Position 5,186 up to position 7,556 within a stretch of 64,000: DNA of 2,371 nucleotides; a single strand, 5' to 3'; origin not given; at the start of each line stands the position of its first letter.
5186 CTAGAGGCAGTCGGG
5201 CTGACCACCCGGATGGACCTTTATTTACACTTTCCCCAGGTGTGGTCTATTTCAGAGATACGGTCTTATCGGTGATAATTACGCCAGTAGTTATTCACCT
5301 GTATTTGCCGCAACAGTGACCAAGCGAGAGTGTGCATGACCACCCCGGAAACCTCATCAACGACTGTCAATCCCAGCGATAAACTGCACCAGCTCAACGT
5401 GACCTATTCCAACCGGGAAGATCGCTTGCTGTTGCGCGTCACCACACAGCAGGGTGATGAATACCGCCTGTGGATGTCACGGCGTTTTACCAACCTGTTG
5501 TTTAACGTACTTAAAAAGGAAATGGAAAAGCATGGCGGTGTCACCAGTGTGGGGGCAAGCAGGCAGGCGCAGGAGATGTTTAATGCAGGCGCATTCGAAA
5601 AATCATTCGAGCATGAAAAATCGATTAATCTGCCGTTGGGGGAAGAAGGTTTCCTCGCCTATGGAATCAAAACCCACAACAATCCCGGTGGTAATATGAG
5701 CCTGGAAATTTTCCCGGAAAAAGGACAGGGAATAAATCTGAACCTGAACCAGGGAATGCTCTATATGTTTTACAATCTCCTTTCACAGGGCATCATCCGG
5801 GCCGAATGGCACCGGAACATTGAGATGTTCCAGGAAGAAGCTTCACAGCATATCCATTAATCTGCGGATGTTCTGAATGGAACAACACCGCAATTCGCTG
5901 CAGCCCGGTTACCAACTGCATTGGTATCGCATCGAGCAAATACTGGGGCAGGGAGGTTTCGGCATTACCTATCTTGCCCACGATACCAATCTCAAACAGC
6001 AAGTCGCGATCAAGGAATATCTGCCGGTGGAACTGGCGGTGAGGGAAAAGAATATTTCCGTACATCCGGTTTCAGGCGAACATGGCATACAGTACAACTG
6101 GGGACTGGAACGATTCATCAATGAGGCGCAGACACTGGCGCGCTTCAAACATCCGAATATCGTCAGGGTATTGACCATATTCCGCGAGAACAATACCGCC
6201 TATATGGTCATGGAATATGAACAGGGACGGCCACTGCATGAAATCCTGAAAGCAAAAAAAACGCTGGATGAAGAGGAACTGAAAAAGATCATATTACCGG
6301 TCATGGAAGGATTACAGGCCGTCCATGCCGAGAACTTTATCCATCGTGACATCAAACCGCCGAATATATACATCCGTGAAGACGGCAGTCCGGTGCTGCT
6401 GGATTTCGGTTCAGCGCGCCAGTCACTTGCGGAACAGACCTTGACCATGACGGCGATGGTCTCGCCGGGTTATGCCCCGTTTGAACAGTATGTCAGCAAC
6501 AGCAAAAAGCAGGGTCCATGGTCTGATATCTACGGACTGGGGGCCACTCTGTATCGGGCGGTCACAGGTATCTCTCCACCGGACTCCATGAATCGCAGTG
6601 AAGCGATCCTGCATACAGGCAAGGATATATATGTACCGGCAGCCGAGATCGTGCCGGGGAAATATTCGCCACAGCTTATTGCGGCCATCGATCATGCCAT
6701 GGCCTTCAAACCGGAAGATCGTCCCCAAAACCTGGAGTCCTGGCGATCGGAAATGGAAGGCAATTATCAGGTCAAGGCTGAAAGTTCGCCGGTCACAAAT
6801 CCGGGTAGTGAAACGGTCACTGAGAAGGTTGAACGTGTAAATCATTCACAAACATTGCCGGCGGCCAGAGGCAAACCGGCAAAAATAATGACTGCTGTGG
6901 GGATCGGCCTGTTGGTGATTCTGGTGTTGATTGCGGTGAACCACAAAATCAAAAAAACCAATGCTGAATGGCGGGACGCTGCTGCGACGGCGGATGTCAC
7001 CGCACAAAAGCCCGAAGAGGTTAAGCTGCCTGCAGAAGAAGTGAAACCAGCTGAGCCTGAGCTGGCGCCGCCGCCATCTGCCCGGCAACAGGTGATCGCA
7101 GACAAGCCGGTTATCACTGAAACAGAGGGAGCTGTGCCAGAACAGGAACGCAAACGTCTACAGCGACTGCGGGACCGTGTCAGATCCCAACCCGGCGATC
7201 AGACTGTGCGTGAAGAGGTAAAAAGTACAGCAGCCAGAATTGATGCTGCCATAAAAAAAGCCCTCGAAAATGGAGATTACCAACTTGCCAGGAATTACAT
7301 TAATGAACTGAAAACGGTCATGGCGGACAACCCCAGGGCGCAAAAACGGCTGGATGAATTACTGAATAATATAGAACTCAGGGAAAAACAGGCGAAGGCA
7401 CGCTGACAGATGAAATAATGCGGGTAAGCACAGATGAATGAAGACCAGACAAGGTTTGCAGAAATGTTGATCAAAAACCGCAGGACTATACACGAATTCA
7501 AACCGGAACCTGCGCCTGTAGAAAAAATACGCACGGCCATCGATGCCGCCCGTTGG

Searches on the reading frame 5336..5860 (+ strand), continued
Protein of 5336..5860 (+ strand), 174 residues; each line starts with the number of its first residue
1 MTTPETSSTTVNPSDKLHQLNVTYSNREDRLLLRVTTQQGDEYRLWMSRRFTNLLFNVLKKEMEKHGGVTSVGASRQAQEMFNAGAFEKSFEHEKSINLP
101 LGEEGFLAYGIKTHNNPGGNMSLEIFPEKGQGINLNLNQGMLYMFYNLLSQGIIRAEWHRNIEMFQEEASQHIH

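Call 63: list_cluster_members(proteins=[P0175, P0179, P0188, P0196, P0198, P0208, P0212, P0245, P0281, P0167])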
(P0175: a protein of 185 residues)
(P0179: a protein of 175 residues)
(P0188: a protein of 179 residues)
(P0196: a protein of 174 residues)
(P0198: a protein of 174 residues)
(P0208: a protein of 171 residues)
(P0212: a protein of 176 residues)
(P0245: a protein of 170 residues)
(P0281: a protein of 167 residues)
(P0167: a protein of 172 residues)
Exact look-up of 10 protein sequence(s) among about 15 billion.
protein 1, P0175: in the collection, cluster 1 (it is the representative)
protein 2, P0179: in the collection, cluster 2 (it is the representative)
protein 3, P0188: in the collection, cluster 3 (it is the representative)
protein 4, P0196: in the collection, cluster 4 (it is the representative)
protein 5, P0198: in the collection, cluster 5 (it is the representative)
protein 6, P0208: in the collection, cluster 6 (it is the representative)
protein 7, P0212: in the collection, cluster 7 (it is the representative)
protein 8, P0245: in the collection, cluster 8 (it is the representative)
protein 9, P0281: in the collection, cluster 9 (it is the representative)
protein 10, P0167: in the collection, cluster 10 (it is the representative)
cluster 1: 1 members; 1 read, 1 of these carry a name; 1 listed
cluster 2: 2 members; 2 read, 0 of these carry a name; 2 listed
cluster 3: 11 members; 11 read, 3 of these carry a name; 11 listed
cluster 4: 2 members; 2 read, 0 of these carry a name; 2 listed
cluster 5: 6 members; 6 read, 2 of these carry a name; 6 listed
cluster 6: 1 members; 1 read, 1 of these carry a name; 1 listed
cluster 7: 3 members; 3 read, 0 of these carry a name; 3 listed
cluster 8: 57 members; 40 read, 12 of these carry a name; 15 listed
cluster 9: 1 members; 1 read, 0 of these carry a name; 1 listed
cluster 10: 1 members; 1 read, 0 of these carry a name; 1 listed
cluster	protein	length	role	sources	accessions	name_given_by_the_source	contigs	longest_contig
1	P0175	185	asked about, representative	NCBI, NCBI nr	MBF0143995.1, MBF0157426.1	MAG: hypothetical protein HQL57_09610 [Magnetococcales bacterium] | hypothetical protein [Magnetococcales bacterium]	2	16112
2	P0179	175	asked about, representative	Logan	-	-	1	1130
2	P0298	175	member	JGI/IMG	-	-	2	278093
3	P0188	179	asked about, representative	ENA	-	-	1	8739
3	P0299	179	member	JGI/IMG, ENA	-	hypothetical protein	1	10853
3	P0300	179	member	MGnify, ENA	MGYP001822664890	FL=1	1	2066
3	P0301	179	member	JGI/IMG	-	hypothetical protein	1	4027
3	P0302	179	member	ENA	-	-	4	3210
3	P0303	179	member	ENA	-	-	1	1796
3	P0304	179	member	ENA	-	-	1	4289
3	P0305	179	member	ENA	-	-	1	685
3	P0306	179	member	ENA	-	-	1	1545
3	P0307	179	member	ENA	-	-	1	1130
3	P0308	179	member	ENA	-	-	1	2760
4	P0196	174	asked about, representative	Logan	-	-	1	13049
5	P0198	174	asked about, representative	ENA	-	-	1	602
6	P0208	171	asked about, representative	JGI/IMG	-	hypothetical protein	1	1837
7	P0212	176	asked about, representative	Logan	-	-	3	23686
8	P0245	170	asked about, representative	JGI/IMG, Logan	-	-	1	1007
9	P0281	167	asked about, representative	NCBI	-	-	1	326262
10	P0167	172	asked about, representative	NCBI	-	-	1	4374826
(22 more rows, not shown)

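Call 65: search_protein_families(library=pfam, proteins=[L001:8972-10891:+, L010:3921-5906:+, L115:8631-10538:+], max_evalue=1)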
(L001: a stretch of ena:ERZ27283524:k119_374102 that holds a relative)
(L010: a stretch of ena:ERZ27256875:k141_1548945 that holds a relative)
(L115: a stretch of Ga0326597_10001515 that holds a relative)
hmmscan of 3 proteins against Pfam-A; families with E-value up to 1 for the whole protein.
L001:8972-10891:+ (639 aa): 11 families
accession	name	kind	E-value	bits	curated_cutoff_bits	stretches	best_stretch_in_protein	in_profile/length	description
PF00069.31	Pkinase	-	3.6e-40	138.5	31.7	1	21-252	3-212/263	Protein kinase domain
PF07714.23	PK_Tyr_Ser-Thr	-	5.1e-20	72.3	23.1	1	22-251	4-219/258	Protein tyrosine and serine/threonine kinase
PF03109.22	ABC1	-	7e-10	38.9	22.9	1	82-196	110-228/244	ABC1 atypical kinase-like domain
PF01636.29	APH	-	1.4e-05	25.4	23.2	1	154-183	168-198/239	Phosphotransferase enzyme family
PF25398.1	CUX1_N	-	0.026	15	27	1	412-448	58-94/116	CUX1-like, N-terminal tRNA-binding arm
PF06552.18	TOM20_plant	-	0.059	13.6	20.6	1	443-502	53-113/187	Plant specific mitochondrial import receptor subunit TOM20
PF05445.17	Pox_ser-thr_kin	-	0.12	11.7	19.7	1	153-192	297-336/434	Poxvirus serine/threonine protein kinase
PF12330.14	Haspin_kinase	-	0.16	11.4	25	1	104-185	178-256/364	Haspin like kinase domain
PF22819.2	TcaA_5th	-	0.2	12.4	23.6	0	467-499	7-39/115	TcaA protein NTF2-like domain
PF13428.12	TPR_14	-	0.21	12.8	23.5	0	472-505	4-37/44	Tetratricopeptide repeat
PF14559.12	TPR_19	-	0.26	12.1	25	0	442-505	8-61/68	Tetratricopeptide repeat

L010:3921-5906:+ (661 aa): 6 families
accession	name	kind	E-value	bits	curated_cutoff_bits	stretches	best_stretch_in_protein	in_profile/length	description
PF00069.31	Pkinase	-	8.9e-40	137.2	31.7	1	19-284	3-253/263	Protein kinase domain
PF07714.23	PK_Tyr_Ser-Thr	-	6.9e-19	68.6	23.1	1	77-284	45-250/258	Protein tyrosine and serine/threonine kinase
PF03109.22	ABC1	-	1.8e-09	37.6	22.9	1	80-194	110-228/244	ABC1 atypical kinase-like domain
PF01636.29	APH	-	5.8e-07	29.9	23.2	1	152-181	168-198/239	Phosphotransferase enzyme family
PF13428.12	TPR_14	-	0.029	15.5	23.5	0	578-601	18-41/44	Tetratricopeptide repeat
PF15258.11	FAM222A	-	0.3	10.5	27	1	491-582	105-195/525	Protein family of FAM222A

L115:8631-10538:+ (635 aa): 7 families
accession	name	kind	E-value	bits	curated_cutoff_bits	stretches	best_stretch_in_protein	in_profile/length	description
PF00069.31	Pkinase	-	2.4e-39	135.8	31.7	1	20-251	3-212/263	Protein kinase domain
PF07714.23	PK_Tyr_Ser-Thr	-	3.4e-21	76.2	23.1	1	79-285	46-250/258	Protein tyrosine and serine/threonine kinase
PF03109.22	ABC1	-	2.9e-09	36.8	22.9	1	89-192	122-225/244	ABC1 atypical kinase-like domain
PF01636.29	APH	-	0.00096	19.4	23.2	1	151-182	166-198/239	Phosphotransferase enzyme family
PF06293.20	Kdo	-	0.003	17.5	21.3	1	82-188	59-177/207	Lipopolysaccharide kinase (Kdo/WaaP) family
PF13428.12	TPR_14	-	0.21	12.8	23.5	0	470-511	5-43/44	Tetratricopeptide repeat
PF14559.12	TPR_19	-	0.24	12.2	25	0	476-509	1-34/68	Tetratricopeptide repeat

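Call 81: search_protein_families(library=ncbifam, proteins=[L118:2028-2924:+], max_evalue=0.001)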
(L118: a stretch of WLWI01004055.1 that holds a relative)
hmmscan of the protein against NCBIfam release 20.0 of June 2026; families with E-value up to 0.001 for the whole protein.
L118:2028-2924:+ (298 aa): 18 families
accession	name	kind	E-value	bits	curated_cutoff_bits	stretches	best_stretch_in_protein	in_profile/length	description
NF033483.0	PknB_PASTA_kin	equivalog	4.8e-65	220.7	450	1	18-288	7-279/563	Stk1 family PASTA domain-containing Ser/Thr kinase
NF047741.1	antiphage_MADS6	equivalog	2.3e-44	151.9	460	2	116-279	294-462/612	methylation-associated defense system protein kinase MAD6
NF052427.1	StpK7MSMEG_1200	equivalog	1.4e-34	119.6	900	1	14-279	3-270/601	serine/threonine protein kinase StpK7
NF009651.0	PRK13184.1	equivalog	2.1e-30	105.5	839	2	18-155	2-147/932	serine/threonine-protein kinase PknD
NF038150.1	lanthi_synth_IV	equivalog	5.5e-30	104.4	650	1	12-278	183-457/851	class IV lanthionine synthetase LanL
NF033442.0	BREX_PglW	equivalog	1.7e-20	72.4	990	2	18-170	512-661/1391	BREX system serine/threonine kinase PglW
NF038151.1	lanthi_synth_III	equivalog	7.8e-19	67.6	575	1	7-261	209-467/833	class III lanthionine synthetase LanKC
NF053615.1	SerThrKinAfsKStmc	equivalog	1.9e-18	66.5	1300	1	13-270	8-260/809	protein serine/threonine kinase AfsK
TIGR03903.1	TOMM_kin_cyc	equivalog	1.3e-16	59.7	705.75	1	44-272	4-242/1267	TOMM system kinase/cyclase fusion protein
NF043056.1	T4SS_LegK1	equivalog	5.8e-11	41.7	550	1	139-217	207-287/516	Dot/Icm T4SS effector kinase LegK1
NF058632.1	SerThrKinPrkT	equivalog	9.2e-10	38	280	1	19-155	22-151/322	serine/threonine protein kinase PrkT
TIGR03724.2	arch_bud32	equivalog_domain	2.7e-07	30.3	125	1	69-172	41-134/193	KEOPS complex kinase/ATPase Bud32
NF011463.0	PRK14879.1-4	equivalog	6.1e-07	29.1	188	1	42-170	37-161/237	Kae1-associated kinase Bud32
NF041408.1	XopAU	subfamily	6.4e-06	26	450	1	123-187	330-392/498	XopAU family type III secretion system effector serine/threonine kinase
NF007174.0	PRK09605.1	equivalog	1.8e-05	23.4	447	1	24-171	339-475/535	bifunctional N(6)-L-threonylcarbamoyladenine synthase/serine/threonine protein kinase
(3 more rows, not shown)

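Call 93: fold_search(model_id=the predicted structure, library=pdb)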
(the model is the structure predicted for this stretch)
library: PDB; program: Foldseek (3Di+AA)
matches with E <= 10: 868; with E <= 0.001: 0
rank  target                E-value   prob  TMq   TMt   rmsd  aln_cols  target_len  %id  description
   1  3k44_A                2.8e-02  0.60  0.29  0.34  13.8       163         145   12  Crystal Structure of Drosophila melanogaster Pur-alpha (released 2009-10-27)
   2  8chu_B                2.9e-02  0.69  0.32  0.38  15.6       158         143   14  Crystal structure of human PURA repeat I-II K97E mutant (released 2024-02-21)
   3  8chv_B                4.2e-02  0.84  0.39  0.45  10.9       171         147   13  Crystal structure of human PURA (fragment Glu57-Glu212, PUR repeat I and II) R140P mutant (released 2024-02-21)
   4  5fgp_A                6.3e-02  0.84  0.40  0.47  12.7       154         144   12  Crystal structure of D. melanogaster Pur-alpha repeat I-II in complex with DNA. (released 2016-01-20)
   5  8chu_A                8.9e-02  0.93  0.45  0.55   9.4       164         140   13  Crystal structure of human PURA repeat I-II K97E mutant (released 2024-02-21)
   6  8cht_C                1.0e-01  0.69  0.37  0.43  10.3       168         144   12  Crystal structure of human PURA (fragment Glu57-Glu212, PUR repeat I and II) (released 2024-02-21)
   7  7us3_A                2.1e-01  0.09  0.15  0.07  24.4       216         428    9  Structure of Putrescine N-hydroxylase Involved Complexed with NADP+ (released 2022-11-30)
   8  7n9f_u                2.4e-01  0.14  0.19  0.07  14.2       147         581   17  Structure of the in situ yeast NPC (released 2022-01-26)
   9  3kst_A                3.0e-01  0.18  0.18  0.12  12.7       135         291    6  Crystal structure of Endo-1,4-beta-xylanase (NP_811807.1) from BACTEROIDES THETAIOTAOMICRON VPI-5482 at 1.70 A resolut (released 2009-12-08)
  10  9asp_B                3.0e-01  0.07  0.17  0.13  21.6       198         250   13  Human Drosha and DGCR8 in complex with Pri-let-7a1 (released 2024-09-04)
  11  5c42_A                3.0e-01  0.07  0.17  0.07  22.3       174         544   10  Crystal Structure of HIV-1 Reverse Transcriptase (K101P) Variant in Complex with 8-(2-(2-(2,4-dioxo-3,4-dihydropyrimid (released 2015-11-11)
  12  6ryr_W                3.6e-01  0.06  0.16  0.06  18.9       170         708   12  Nucleosome-CHD4 complex structure (single CHD4 copy) (released 2020-07-15)
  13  5cs4_B                4.1e-01  0.08  0.16  0.08  16.8       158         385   13  Crystal structure of domains AC3-AC5 of yeast acetyl-CoA carboxylase (released 2015-10-28)
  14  8egm_A                4.3e-01  0.15  0.16  0.10   9.0        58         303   17  Crystal Structure of UDP-N-acetylmuramate-L-alanine ligase (UDP-N-acetylmuramoyl-L-alanine synthetase, MurC) Pseudomon (released 2022-10-05)
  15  5trc_A                4.3e-01  0.06  0.16  0.08  17.5       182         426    8  Crystal structure of phosphorylated AC3-AC5 domains of yeast acetyl-CoA carboxylase (released 2016-12-07)
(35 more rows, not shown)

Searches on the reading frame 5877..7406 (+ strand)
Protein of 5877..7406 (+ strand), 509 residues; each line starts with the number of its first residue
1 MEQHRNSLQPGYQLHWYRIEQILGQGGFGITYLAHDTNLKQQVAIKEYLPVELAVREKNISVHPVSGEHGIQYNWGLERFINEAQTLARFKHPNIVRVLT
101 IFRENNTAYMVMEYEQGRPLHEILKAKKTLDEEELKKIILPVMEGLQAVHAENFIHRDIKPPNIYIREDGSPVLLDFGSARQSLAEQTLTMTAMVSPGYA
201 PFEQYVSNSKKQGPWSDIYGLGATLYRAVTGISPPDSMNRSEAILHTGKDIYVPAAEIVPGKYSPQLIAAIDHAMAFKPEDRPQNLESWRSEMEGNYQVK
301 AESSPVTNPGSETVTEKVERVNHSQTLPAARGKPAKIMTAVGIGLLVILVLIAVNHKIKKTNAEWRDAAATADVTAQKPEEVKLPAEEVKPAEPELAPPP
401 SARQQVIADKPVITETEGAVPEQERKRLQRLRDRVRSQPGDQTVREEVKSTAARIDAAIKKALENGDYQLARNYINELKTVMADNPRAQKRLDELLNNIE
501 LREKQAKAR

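Call 3: search_protein_families(library=pfam, proteins=[window:5877-7406:+], max_evalue=0.01)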
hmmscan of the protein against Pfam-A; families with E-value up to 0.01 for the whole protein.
window:5877-7406:+ (509 aa): 4 families
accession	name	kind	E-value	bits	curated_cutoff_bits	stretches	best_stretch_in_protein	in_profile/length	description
PF00069.31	Pkinase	-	7.8e-43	147.2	31.7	1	17-283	1-252/263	Protein kinase domain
PF07714.23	PK_Tyr_Ser-Thr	-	3.2e-24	86.1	23.1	1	77-284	45-250/258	Protein tyrosine and serine/threonine kinase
PF03109.22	ABC1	-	1e-09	38.3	22.9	1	86-193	120-227/244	ABC1 atypical kinase-like domain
PF01636.29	APH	-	2.6e-05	24.5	23.2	1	154-193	170-210/239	Phosphotransferase enzyme family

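Call 4: search_protein_families(library=ncbifam, proteins=[window:5877-7406:+], max_evalue=0.01)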
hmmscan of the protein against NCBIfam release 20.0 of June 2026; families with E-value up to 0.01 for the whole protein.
window:5877-7406:+ (509 aa): 19 families
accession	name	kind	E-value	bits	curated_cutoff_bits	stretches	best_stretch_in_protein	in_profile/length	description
NF033483.0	PknB_PASTA_kin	equivalog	2.4e-48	165.5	450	2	77-329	51-302/563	Stk1 family PASTA domain-containing Ser/Thr kinase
NF047741.1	antiphage_MADS6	equivalog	2.3e-40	138.7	460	3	117-317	282-481/612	methylation-associated defense system protein kinase MAD6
NF052427.1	StpK7MSMEG_1200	equivalog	5.1e-29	101.2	900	1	16-379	8-340/601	serine/threonine protein kinase StpK7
NF038150.1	lanthi_synth_IV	equivalog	1.8e-27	96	650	1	79-324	238-490/851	class IV lanthionine synthetase LanL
NF009651.0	PRK13184.1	equivalog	7.4e-20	70.5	839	1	16-299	3-293/932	serine/threonine-protein kinase PknD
TIGR03903.1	TOMM_kin_cyc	equivalog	4.8e-18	64.5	705.75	1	78-231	23-185/1267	TOMM system kinase/cyclase fusion protein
NF038151.1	lanthi_synth_III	equivalog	7.9e-18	64.2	575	1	13-246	219-440/833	class III lanthionine synthetase LanKC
NF053615.1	SerThrKinAfsKStmc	equivalog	2e-15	56.6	1300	1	119-284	98-256/809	protein serine/threonine kinase AfsK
NF033442.0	BREX_PglW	equivalog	2.4e-15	55.4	990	1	78-358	553-832/1391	BREX system serine/threonine kinase PglW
NF043056.1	T4SS_LegK1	equivalog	2.3e-10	39.7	550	1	3-222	58-277/516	Dot/Icm T4SS effector kinase LegK1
NF058632.1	SerThrKinPrkT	equivalog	7.5e-09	35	280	1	103-169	90-153/322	serine/threonine protein kinase PrkT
TIGR03724.2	arch_bud32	equivalog_domain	1.9e-08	34.1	125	1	78-186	38-137/193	KEOPS complex kinase/ATPase Bud32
NF011464.0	PRK14879.1-7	equivalog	4.7e-06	26.5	246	1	74-181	47-150/221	Kae1-associated kinase Bud32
TIGR01982.1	UbiB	equivalog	5e-06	25.3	487.55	1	90-179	213-302/436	2-polyprenylphenol 6-hydroxylase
NF007174.0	PRK09605.1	equivalog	2.5e-05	23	447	1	78-183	381-476/535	bifunctional N(6)-L-threonylcarbamoyladenine synthase/serine/threonine protein kinase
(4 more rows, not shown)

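Call 6: search_protein_families(library=padloc, proteins=[window:5877-7406:+], max_evalue=0.01)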
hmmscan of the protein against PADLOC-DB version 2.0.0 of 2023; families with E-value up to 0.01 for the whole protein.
window:5877-7406:+ (509 aa): 35 families (the best 25 are shown)
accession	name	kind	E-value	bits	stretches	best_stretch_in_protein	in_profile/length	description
PDLC04138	mad6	-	6.1e-56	188.6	1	14-284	50-302/659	mads_6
PDLC04042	PD-T4-6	-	4.6e-52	175.5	1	16-298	10-274/292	-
PDLC04061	PD-T4-6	-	1.9e-45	154.3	1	16-330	17-311/510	-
PDLC04044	PD-T4-6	-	5.9e-45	152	1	16-316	33-312/372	-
PDLC04057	PD-T4-6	-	7.9e-45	151.7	1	17-381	10-368/443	-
PDLC04054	PD-T4-6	-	8.8e-45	151.6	1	15-333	10-304/347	-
PDLC04043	PD-T4-6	-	3.8e-44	149.5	1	14-386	14-364/452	-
PDLC04053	PD-T4-6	-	4.2e-44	149.3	1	16-321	10-298/311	-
PDLC04047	PD-T4-6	-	1.2e-43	147.5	1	16-354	11-321/327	-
PDLC04060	PD-T4-6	-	2.3e-43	146.9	1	16-287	9-260/486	-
PDLC04045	PD-T4-6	-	8.3e-38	128.2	1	17-236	35-247/350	-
PDLC04062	PD-T4-6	-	6.2e-37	125.7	1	17-243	34-246/450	-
PDLC04039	PD-T4-6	-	1.1e-36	124.9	1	9-285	8-264/458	-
PDLC04051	PD-T4-6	-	3.2e-36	123.3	1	17-294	34-292/476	-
PDLC04048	PD-T4-6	-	1.4e-33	114.7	1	17-237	12-214/354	-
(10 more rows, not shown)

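Call 82: list_cluster_members(proteins=[P0028, P0001, window:5877-7406:+, window:7434-7997:+])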
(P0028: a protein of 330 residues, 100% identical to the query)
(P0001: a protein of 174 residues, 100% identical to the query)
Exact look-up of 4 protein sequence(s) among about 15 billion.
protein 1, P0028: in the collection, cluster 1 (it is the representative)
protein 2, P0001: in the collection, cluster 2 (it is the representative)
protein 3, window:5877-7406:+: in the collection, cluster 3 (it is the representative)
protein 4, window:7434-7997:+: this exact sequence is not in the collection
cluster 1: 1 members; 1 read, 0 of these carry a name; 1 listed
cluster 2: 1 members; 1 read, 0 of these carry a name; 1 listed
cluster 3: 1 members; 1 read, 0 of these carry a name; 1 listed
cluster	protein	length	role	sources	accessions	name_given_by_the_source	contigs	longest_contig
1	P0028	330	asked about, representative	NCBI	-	-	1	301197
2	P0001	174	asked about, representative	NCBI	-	-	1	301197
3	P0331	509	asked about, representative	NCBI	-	-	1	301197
